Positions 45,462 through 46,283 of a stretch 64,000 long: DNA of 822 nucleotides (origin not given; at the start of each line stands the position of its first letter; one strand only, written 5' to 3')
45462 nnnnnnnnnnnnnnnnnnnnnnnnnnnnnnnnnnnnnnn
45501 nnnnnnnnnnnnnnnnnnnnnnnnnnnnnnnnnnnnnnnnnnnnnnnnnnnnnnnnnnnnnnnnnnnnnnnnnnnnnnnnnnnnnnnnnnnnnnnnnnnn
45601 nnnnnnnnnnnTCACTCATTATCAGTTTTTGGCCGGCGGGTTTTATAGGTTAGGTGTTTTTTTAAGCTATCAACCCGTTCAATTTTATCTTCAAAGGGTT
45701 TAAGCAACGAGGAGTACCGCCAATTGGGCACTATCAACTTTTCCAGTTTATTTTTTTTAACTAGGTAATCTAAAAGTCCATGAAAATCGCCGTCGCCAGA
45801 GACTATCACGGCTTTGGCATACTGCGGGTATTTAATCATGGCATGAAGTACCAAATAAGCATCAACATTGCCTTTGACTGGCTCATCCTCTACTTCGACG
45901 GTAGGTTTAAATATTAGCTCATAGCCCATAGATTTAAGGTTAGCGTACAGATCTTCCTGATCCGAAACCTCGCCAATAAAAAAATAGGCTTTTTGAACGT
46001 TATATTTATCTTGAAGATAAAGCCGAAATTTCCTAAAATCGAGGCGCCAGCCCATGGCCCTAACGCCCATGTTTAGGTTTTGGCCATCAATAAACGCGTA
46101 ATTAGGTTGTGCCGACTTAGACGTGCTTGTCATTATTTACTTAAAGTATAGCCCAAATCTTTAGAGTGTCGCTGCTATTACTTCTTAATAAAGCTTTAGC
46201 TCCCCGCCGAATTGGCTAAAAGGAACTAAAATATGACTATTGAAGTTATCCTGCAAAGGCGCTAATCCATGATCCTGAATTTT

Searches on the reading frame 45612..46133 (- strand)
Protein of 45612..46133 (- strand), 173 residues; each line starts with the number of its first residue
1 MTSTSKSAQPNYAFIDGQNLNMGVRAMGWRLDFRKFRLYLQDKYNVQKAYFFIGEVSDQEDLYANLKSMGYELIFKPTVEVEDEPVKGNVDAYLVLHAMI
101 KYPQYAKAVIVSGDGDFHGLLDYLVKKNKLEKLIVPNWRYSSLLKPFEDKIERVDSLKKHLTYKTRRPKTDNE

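Call 3: search_protein_families(library=pfam, proteins=[window:45612-46133:-], max_evalue=0.1)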
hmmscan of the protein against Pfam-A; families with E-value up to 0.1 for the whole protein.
window:45612-46133:- (173 aa): 1 family
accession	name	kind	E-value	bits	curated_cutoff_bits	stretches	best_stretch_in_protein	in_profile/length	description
PF01936.24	NYN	-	7.9e-15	56.1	24.2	1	14-129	5-118/145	NYN domain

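Call 4: search_protein_families(library=padloc, proteins=[window:45612-46133:-], max_evalue=1)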
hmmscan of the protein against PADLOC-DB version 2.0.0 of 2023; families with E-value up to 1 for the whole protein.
window:45612-46133:- (173 aa): 3 families
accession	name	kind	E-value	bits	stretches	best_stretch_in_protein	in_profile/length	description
PDLC01154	NYN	-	4.1e-08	31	1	13-159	150-300/310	"LabA-like protein, NYN family nuclease"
PDLC00478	JetB1|JetB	-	0.0064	14.1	1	40-81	32-71/214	DUF4194 domain; MukE-like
PDLC04163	HEC-09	-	0.0097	13.6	1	94-145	114-165/203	-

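Call 5: search_protein_families(library=ncbifam, proteins=[window:45612-46133:-], max_evalue=0.1)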
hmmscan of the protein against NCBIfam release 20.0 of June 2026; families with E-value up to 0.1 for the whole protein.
window:45612-46133:- (173 aa): 1 family
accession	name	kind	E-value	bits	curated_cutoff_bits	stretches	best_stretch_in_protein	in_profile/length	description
TIGR02467.1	CbiE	equivalog_domain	0.086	12.3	92.9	0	104-133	66-95/204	precorrin-6y C5,15-methyltransferase (decarboxylating) subunit CbiE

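Call 15: find_homologous_proteins(query=window:45612-46133:-)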
Query window:45612-46133:- (173 aa): 4933 proteins with E <= 0.001 among 4964 candidates; the best 120 are listed.
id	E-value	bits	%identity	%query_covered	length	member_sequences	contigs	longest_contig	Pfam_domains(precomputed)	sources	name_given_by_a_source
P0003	2.6e-111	387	100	100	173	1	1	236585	PF01936.25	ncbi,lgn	ncbi:MAG: NYN domain-containing protein [Candidatus Saccharimonadales bacterium]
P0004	1.1e-82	294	77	98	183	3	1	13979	PF01936.25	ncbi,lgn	ncbi:MAG: NYN domain-containing protein [Candidatus Saccharimonadales bacterium]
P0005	9.0e-80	285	75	99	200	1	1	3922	PF01936.25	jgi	jgi:uncharacterized LabA/DUF88 family protein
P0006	2.2e-63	231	63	98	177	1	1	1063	PF01936.25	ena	-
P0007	7.0e-63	230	61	99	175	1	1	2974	PF01936.25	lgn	-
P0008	1.9e-62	228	60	96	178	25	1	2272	PF01936.25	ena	-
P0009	2.0e-62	228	63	94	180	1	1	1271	PF01936.25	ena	-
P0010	2.2e-62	228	61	93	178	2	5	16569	PF01936.25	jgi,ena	-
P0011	3.0e-62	228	61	96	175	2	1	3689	PF01936.25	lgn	-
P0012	3.5e-62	227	63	94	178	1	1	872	PF01936.25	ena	-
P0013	2.2e-61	225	62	95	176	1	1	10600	PF01936.25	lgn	-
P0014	2.6e-61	225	65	91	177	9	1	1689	PF01936.25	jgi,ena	-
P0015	3.1e-61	224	63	91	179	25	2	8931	PF01936.25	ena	-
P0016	3.2e-61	224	63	93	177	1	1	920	PF01936.25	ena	-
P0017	4.3e-61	224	60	99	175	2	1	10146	PF01936.25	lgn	-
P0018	4.9e-61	224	61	100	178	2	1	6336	PF01936.25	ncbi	-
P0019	2.2e-60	222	63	94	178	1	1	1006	PF01936.25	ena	-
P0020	2.7e-60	221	61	93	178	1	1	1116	PF01936.25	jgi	jgi:uncharacterized LabA/DUF88 family protein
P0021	5.3e-60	220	62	95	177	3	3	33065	PF01936.25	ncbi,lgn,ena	ncbi:MAG: NYN domain-containing protein [Patescibacteria group bacterium]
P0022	5.5e-60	220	64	92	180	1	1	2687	PF01936.25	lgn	-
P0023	8.2e-60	220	61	94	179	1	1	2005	PF01936.25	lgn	-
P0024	9.1e-60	220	61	94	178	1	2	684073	PF01936.25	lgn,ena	-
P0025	3.6e-59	218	60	96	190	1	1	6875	PF01936.25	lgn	-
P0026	6.8e-59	217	64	89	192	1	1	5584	PF01936.25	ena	-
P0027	9.7e-59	216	63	91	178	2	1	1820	PF01936.25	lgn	-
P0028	1.1e-58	216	61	95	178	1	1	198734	PF01936.25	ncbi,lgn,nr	ncbi:MAG: NYN domain-containing protein [bacterium]|nr:NYN domain-containing protein [bacterium]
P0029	1.5e-57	212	60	98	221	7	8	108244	PF01936.25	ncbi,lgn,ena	-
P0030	1.6e-57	212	63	90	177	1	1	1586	PF01936.25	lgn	-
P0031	7.0e-57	210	59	97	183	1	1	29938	PF01936.25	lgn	-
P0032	1.3e-56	209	59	97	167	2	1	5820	PF01936.25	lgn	-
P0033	3.7e-56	208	59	93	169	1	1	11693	PF01936.25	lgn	-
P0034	3.9e-56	208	61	90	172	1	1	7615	PF01936.25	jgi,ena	-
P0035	4.3e-56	208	59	93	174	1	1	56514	PF01936.25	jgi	jgi:uncharacterized LabA/DUF88 family protein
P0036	9.4e-56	207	61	95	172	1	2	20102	PF01936.25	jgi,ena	-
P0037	1.1e-55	206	59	91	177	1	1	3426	PF01936.25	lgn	-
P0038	1.5e-55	206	61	91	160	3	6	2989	PF01936.25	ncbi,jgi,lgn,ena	-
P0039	1.9e-55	206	59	97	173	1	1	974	PF01936.25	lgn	-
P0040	2.8e-55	205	58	95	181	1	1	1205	PF01936.25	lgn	-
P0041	4.6e-55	204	59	92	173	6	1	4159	PF01936.25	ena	-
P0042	6.1e-55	204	58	91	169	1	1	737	PF01936.25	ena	-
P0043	1.1e-54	203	53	94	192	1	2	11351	PF01936.25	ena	-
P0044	1.3e-54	203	58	96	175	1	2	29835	PF01936.25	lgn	-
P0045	1.5e-54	203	56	94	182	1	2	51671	PF01936.25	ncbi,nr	ncbi:MAG TPA: NYN domain-containing protein [Candidatus Saccharimonas sp.]|nr:NYN domain-containing 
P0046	1.7e-54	202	61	90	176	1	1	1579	PF01936.25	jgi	jgi:uncharacterized LabA/DUF88 family protein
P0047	1.8e-54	202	61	89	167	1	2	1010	PF01936.25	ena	-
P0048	1.9e-54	202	60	95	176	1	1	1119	PF01936.25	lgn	-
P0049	2.1e-54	202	60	92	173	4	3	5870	PF01936.25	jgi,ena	jgi:uncharacterized LabA/DUF88 family protein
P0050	2.4e-54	202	60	89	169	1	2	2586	PF01936.25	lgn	-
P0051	2.8e-54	202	54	97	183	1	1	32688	PF01936.25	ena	-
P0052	2.9e-54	202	57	93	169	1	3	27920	PF01936.25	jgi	-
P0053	3.0e-54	202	57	94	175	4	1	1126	PF01936.25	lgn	-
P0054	3.3e-54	201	58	95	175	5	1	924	PF01936.25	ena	-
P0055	3.6e-54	201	52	94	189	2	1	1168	PF01936.25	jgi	-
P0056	5.0e-54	201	58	92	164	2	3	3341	PF01936.25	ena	-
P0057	5.4e-54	201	59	87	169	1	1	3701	PF01936.25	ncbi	-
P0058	5.6e-54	201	58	92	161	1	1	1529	PF01936.25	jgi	-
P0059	5.8e-54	201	60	90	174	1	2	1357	PF01936.25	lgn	-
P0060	7.0e-54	200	60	91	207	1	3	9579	PF01936.25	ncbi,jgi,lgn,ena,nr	ncbi:MAG TPA: NYN domain-containing protein [Candidatus Dormibacteraeota bacterium]|nr:NYN domain-co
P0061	7.1e-54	200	58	92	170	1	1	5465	PF01936.25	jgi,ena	-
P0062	7.1e-54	200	60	91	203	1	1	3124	PF01936.25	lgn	-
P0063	9.6e-54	200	60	90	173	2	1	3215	PF01936.25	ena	-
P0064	1.0e-53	200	57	92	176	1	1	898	PF01936.25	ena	-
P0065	1.2e-53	200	60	89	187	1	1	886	PF01936.25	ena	-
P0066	1.3e-53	200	52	95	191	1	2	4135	PF01936.25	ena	-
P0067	1.3e-53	200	62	90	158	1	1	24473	PF01936.25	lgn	-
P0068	1.6e-53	199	60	85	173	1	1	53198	PF01936.25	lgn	-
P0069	1.8e-53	199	58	92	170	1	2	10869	PF01936.25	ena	-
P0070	1.9e-53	199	52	98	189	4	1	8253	PF01936.25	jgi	jgi:uncharacterized LabA/DUF88 family protein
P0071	2.0e-53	199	60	92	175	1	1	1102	PF01936.25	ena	-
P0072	2.1e-53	199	61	88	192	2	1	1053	PF01936.25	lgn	-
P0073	3.5e-53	198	58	95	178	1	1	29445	PF01936.25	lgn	-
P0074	3.9e-53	198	59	93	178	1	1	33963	PF01936.25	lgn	-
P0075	3.9e-53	198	57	94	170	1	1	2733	PF01936.25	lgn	-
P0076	4.0e-53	198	58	92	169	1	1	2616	PF01936.25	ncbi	ncbi:MAG: NYN domain-containing protein [bacterium]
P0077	4.3e-53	198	60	88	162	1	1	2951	PF01936.25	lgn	-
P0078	4.3e-53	198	61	90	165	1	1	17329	PF01936.25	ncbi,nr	ncbi:MAG: NYN domain-containing protein [Candidatus Omnitrophica bacterium]|nr:NYN domain-containing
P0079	5.3e-53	198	58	95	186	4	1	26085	PF01936.25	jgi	-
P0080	5.4e-53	198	59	91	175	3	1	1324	PF01936.25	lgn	-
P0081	5.5e-53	198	52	90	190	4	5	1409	PF01936.25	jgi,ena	jgi:uncharacterized LabA/DUF88 family protein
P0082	5.7e-53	197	59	92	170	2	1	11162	PF01936.25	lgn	-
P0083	6.0e-53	197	58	92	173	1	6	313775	PF01936.25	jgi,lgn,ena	-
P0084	6.3e-53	197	59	94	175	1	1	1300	PF01936.25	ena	-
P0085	7.4e-53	197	58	90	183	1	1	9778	PF01936.25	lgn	-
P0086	7.5e-53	197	59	91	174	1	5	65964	PF01936.25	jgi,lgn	jgi:uncharacterized LabA/DUF88 family protein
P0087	7.8e-53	197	58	89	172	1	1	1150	PF01936.25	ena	-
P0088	7.9e-53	197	57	92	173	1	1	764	PF01936.25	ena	-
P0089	8.7e-53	197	57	91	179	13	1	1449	PF01936.25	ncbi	-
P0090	9.7e-53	197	57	95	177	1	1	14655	PF01936.25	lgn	-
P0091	1.0e-52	197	59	90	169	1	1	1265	PF01936.25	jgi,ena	-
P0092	1.0e-52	197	58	95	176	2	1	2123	PF01936.25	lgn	-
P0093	1.0e-52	197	60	89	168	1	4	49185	PF01936.25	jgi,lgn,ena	jgi:uncharacterized LabA/DUF88 family protein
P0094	1.1e-52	197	57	94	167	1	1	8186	PF01936.25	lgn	-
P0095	1.1e-52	197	60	93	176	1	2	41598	PF01936.25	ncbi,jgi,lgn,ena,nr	ncbi:NYN domain-containing protein [Patescibacteria group bacterium]|nr:NYN domain-containing protei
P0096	1.1e-52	197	56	94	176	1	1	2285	PF01936.25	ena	-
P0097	1.1e-52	197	57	94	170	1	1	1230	PF01936.25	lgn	-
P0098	1.2e-52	196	56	94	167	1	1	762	PF01936.25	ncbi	-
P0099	1.4e-52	196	58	92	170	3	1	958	PF01936.25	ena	-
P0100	1.5e-52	196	46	95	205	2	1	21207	PF01936.25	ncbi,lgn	-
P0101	1.5e-52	196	57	95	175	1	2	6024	PF01936.25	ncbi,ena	-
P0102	1.5e-52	196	60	90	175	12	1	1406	PF01936.25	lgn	-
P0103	1.6e-52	196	60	88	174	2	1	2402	PF01936.25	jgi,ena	-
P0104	1.6e-52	196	58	95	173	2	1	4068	PF01936.25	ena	-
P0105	1.6e-52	196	60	88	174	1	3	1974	PF01936.25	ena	-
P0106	1.8e-52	196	59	91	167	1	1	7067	PF01936.25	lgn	-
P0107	1.8e-52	196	58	89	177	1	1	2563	PF01936.25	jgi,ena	-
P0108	1.8e-52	196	51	93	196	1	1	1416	PF01936.25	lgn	-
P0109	1.9e-52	196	57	92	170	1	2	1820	PF01936.25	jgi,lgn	jgi:uncharacterized LabA/DUF88 family protein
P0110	2.0e-52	196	60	90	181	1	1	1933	PF01936.25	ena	-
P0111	2.0e-52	196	55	95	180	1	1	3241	PF01936.25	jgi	jgi:uncharacterized LabA/DUF88 family protein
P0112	2.0e-52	196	58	91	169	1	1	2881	PF01936.25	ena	-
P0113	2.1e-52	196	56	95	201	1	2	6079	PF01936.25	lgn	-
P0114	2.1e-52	196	60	88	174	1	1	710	PF01936.25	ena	-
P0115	2.1e-52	196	59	91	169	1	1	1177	PF01936.25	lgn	-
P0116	2.3e-52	195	59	92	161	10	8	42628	PF01936.25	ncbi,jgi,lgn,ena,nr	ncbi:MAG: hypothetical protein COY77_00630 [Candidatus Omnitrophica bacterium CG_4_10_14_0_8_um_filt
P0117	2.4e-52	195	58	91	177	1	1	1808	PF01936.25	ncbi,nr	ncbi:MAG: NYN domain-containing protein [Nitrosarchaeum sp.]|nr:NYN domain-containing protein [Nitro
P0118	2.7e-52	195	57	91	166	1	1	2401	PF01936.25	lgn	-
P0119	2.7e-52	195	56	91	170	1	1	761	PF01936.25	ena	-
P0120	2.7e-52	195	60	91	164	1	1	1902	PF01936.25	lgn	-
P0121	2.9e-52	195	51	93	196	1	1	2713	PF01936.25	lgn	-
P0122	3.0e-52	195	58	92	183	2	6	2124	PF01936.25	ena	-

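Call 16: find_encoding_contigs(protein=P0004, flank=8000, max_places=3)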
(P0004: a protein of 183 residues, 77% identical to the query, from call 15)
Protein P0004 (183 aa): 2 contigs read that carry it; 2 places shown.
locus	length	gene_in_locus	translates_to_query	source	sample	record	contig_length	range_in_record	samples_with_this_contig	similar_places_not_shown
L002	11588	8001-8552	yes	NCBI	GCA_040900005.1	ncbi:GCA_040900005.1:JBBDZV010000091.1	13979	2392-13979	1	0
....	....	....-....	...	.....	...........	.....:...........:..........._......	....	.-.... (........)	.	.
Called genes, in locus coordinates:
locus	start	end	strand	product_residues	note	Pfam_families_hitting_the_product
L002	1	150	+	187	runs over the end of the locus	PF01765:RRF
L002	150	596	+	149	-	PF02163:Peptidase_M50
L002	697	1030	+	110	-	PF02163:Peptidase_M50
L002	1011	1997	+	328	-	PF02517:Rce1-like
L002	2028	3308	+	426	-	PF00587:tRNA-synt_2b, PF03129:HGTP_anticodon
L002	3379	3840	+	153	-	PF03449:GreA_GreB_N, PF01272:GreA_GreB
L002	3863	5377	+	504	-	PF01921:tRNA-synt_1f, PF09334:tRNA-synt_1g (faint), PF19269:Anticodon_2 (weak)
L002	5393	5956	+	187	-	PF02245:Pur_DNA_glyco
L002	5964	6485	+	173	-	PF01625:PMSR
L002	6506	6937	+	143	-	-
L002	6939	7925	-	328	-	PF21338:Top1B_N_bact, PF01028:Topoisom_I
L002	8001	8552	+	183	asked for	PF01936:NYN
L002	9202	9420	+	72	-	PF04070:DUF378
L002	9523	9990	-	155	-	-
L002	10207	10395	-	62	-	-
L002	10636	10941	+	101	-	PF02325:CCB3_YggT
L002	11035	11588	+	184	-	PF12705:PDDEXK_1 (weak)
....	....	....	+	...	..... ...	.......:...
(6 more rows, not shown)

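Call 17: find_encoding_contigs(protein=P0005, flank=8000, max_places=3)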
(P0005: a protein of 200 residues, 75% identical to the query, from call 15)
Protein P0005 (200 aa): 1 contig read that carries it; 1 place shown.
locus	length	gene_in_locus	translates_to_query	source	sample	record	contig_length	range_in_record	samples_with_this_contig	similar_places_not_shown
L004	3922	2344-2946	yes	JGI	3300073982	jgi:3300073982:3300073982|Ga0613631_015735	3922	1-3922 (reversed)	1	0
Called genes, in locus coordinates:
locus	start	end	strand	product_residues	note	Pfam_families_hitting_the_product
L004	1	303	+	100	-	?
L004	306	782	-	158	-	PF01161:PBP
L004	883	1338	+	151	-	-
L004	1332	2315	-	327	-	PF21338:Top1B_N_bact, PF01028:Topoisom_I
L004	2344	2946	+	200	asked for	PF01936:NYN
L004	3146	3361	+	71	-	-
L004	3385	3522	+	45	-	-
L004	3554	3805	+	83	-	PF04070:DUF378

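Call 37: find_related_loci(query=window:45612-46133:-, collection=genome_contigs, flank=6000)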
Query window:45612-46133:- (173 aa) in genome_contigs; peptide patterns used: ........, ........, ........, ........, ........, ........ (x = any residue, [..] = any of these).
110 stretches matched a pattern; 14 encode a relative of the query (tblastn E <= 1e-3); 14 distinct loci.
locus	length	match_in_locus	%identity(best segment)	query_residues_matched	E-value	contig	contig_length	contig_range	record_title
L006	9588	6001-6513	77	1-169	1e-87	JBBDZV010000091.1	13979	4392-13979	MAG: Candidatus Saccharimonadales bacterium isolate LejiaD_49_18 Lejia_D_6867_length_13979_cov_11, whole genome shotgun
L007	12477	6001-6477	66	11-170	9e-68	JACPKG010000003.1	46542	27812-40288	MAG: Candidatus Saccharibacteria bacterium isolate NC_groundwater_488_Ag_S-0.1um_47_11 S35_SO-1_scaffold_50164, whole ge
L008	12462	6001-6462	67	11-164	2e-67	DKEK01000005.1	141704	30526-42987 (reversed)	MAG TPA_asm: Candidatus Saccharibacteria bacterium UBA6824 UBA6824_contig_5229, whole genome shotgun sequence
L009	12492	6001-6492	62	11-173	2e-67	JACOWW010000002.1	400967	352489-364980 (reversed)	MAG: Candidatus Saccharibacteria bacterium isolate NC_groundwater_137_Ag_S-0.1um_47_11 S4_GD2017_2_S1_scaffold_70, whole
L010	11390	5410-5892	64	4-164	1e-66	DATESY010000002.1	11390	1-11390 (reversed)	MAG TPA_asm: Candidatus Saccharimonadales bacterium isolate SMAG_U8301 k141_2450729, whole genome shotgun sequence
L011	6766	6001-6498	62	1-164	3e-65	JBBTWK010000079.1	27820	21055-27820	MAG: Patescibacteria group bacterium isolate H41-bin145_1 H41_bin145_1_000000000079, whole genome shotgun sequence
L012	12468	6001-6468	55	12-166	3e-54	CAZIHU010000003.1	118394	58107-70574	MAG TPA_asm: uncultured Candidatus Peribacteria bacterium isolate SRP077602_co8_217 genome assembly, contig: NODE_148_le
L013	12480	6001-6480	51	9-166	3e-50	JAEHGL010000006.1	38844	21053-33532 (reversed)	Candidatus Komeilibacteria bacterium S5_K13 S5_K13__6, whole genome shotgun sequence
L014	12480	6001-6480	51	9-166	3e-50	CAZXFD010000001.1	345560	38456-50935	MAG TPA_asm: uncultured Gammaproteobacteria bacterium isolate SRP220891_co4_301 genome assembly, contig: NODE_14_length_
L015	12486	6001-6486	49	11-167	1e-48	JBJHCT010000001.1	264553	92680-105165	MAG: Candidatus Saccharibacteria bacterium isolate SF2967_J5348.maxbin.058 NODE_28_length_264553_cov_1.854738, whole gen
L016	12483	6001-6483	50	6-170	1e-47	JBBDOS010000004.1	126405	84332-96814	MAG: Candidatus Saccharimonadales bacterium isolate LejiaB_40_21 Lejia_B_183_length_126405_cov_13, whole genome shotgun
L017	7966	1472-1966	41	12-171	2e-33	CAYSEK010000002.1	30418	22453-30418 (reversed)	MAG TPA_asm: uncultured Candidatus Saccharibacteria bacterium isolate SRP128015_co3_135 genome assembly, contig: NODE_12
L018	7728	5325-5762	36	5-144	4e-25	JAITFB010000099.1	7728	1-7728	MAG: Candidatus Servula neotermitis isolate Nm470_bin85 k119_2534509, whole genome shotgun sequence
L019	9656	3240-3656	59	12-147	1e-50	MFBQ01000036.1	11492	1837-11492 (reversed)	MAG: Candidatus Curtissbacteria bacterium RIFCSPLOWO2_01_FULL_41_18 rifcsplowo2_01_scaffold_46410, whole genome shotgun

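Call 41: search_solved_structures(query=window:45612-46133:-, max_evalue=0.1, show_alignments=2)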
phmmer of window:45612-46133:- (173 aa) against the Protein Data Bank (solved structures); distinct sequences matched with E-value up to 0.1: 1.
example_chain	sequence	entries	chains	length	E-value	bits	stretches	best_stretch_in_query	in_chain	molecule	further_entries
2qip_A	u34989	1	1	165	4.8e-09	39.8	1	15-127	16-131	Protein of unknown function VPA0982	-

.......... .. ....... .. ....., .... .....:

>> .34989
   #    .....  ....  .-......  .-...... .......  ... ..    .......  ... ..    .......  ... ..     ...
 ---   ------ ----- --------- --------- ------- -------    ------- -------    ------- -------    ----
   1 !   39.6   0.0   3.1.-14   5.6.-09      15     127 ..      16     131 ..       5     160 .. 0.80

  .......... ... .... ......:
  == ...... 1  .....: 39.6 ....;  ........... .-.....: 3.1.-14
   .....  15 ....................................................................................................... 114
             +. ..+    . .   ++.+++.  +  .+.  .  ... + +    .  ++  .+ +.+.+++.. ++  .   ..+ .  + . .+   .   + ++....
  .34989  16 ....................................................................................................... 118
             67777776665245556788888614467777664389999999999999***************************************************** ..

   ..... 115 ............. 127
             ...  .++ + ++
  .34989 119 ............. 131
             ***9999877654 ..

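Call 52: find_encoding_contigs(protein=P0024, flank=4000, max_places=2)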
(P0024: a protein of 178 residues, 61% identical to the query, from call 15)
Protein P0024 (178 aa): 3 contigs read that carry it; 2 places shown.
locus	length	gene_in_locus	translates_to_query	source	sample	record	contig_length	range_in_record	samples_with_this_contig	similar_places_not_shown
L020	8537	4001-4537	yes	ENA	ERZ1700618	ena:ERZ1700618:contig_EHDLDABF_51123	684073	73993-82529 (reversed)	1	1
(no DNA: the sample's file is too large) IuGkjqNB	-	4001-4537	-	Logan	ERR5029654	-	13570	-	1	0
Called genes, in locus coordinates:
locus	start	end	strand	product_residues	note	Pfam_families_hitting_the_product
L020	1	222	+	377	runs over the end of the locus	PF00390:malic, PF01262:AlaDh_PNT_C (faint), PF03949:Malic_M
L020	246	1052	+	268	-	PF13175:AAA_15 (faint), PF00005:ABC_tran, PF13304:AAA_21 (faint)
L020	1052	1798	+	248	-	PF01061:ABC2_membrane, PF12698:ABC2_membrane_3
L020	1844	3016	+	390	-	PF01078:Mg_chelatase (faint), PF05496:RuvB_N, PF00004:AAA, PF07728:AAA_5 (faint), PF16193:AAA_assoc_2, PF12002:MgsA_C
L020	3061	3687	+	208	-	-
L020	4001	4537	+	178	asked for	PF01936:NYN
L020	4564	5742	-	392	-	PF01266:DAO (faint), PF07992:Pyr_redox_2, PF00070:Pyr_redox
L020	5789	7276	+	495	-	PF07690:MFS_1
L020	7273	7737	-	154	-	PF01475:FUR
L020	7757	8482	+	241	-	PF02535:Zip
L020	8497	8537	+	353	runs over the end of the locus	PF02646:RmuC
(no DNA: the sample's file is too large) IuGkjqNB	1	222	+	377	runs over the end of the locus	PF00390:malic, PF01262:AlaDh_PNT_C (faint), PF03949:Malic_M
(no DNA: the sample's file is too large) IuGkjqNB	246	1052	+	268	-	PF13175:AAA_15 (faint), PF00005:ABC_tran, PF13304:AAA_21 (faint)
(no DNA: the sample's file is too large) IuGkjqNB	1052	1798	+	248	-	PF01061:ABC2_membrane, PF12698:ABC2_membrane_3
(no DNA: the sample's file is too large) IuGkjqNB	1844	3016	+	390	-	PF01078:Mg_chelatase (faint), PF05496:RuvB_N, PF00004:AAA, PF07728:AAA_5 (faint), PF16193:AAA_assoc_2, PF12002:MgsA_C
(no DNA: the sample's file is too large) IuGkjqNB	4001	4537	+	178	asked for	PF01936:NYN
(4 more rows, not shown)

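Call 53: find_encoding_contigs(protein=P0028, flank=4000, max_places=2)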
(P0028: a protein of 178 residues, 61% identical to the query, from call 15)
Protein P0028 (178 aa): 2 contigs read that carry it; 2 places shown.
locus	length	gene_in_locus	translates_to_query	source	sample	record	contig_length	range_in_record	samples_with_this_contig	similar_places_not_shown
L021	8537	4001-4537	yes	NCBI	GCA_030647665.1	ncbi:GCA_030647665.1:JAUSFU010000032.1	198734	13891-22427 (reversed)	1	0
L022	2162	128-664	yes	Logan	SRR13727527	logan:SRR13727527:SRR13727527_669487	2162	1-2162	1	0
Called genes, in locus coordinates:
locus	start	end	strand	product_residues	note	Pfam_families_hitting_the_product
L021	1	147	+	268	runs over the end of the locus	PF00005:ABC_tran, PF13304:AAA_21 (faint)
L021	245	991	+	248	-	PF01061:ABC2_membrane, PF12698:ABC2_membrane_3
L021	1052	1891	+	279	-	-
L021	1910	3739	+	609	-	-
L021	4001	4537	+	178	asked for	PF01936:NYN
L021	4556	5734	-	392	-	PF07992:Pyr_redox_2, PF00070:Pyr_redox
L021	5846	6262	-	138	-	PF01475:FUR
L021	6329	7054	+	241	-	PF02535:Zip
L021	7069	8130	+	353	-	PF02646:RmuC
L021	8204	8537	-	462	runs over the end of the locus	PF01204:Trehalase, PF22422:MGH1-like_GH, PF03200:Glyco_hydro_63 (weak)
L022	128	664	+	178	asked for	PF01936:NYN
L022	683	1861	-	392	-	PF07992:Pyr_redox_2, PF00070:Pyr_redox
